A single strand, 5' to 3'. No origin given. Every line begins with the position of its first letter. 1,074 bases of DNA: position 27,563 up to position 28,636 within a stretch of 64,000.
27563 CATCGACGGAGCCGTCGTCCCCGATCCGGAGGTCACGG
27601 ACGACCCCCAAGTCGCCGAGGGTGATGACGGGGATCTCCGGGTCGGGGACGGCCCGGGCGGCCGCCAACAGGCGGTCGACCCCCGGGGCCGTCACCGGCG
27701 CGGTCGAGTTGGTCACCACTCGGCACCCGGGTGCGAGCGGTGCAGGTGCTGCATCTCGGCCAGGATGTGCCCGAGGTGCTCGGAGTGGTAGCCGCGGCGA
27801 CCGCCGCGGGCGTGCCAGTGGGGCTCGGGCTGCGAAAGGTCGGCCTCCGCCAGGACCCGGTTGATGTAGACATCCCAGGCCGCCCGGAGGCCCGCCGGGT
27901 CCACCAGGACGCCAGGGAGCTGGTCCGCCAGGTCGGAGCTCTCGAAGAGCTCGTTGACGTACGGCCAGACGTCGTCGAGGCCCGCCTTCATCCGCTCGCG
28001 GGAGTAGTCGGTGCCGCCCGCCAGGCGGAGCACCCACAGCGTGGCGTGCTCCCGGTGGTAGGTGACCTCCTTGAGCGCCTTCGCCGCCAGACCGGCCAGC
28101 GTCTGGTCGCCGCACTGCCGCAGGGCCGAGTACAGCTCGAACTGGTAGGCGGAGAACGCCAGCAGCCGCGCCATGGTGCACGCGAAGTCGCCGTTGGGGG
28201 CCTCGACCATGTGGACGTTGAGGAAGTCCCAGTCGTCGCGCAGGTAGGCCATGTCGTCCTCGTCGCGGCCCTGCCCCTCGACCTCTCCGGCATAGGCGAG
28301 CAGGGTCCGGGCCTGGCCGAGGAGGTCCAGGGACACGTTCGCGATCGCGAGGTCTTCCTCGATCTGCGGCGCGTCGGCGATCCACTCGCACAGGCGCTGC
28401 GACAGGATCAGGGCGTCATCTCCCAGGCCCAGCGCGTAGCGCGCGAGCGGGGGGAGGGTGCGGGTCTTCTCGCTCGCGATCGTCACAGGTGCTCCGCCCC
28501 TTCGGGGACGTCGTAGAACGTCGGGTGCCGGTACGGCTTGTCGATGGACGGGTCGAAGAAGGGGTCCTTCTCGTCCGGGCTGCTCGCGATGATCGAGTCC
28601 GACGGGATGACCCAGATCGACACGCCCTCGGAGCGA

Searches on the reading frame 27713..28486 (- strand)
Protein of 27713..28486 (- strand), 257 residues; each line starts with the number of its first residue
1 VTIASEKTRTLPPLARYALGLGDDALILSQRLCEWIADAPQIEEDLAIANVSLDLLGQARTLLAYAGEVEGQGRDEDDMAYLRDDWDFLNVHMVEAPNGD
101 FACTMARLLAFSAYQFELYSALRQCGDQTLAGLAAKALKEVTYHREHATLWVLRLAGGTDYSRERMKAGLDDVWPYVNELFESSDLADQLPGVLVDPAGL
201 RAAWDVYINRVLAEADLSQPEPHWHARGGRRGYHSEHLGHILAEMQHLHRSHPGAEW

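Call 23: search_protein_families(library=ncbifam, proteins=[window:27713-28486:-], max_evalue=1e-10)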
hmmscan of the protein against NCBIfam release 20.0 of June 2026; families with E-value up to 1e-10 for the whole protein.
window:27713-28486:- (257 aa): 1 family
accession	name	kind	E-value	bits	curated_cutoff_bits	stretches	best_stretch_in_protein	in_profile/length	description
TIGR02158.1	PA_CoA_Oxy3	equivalog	1.1e-77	261.1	133.35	1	21-257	1-237/237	1,2-phenylacetyl-CoA epoxidase subunit PaaC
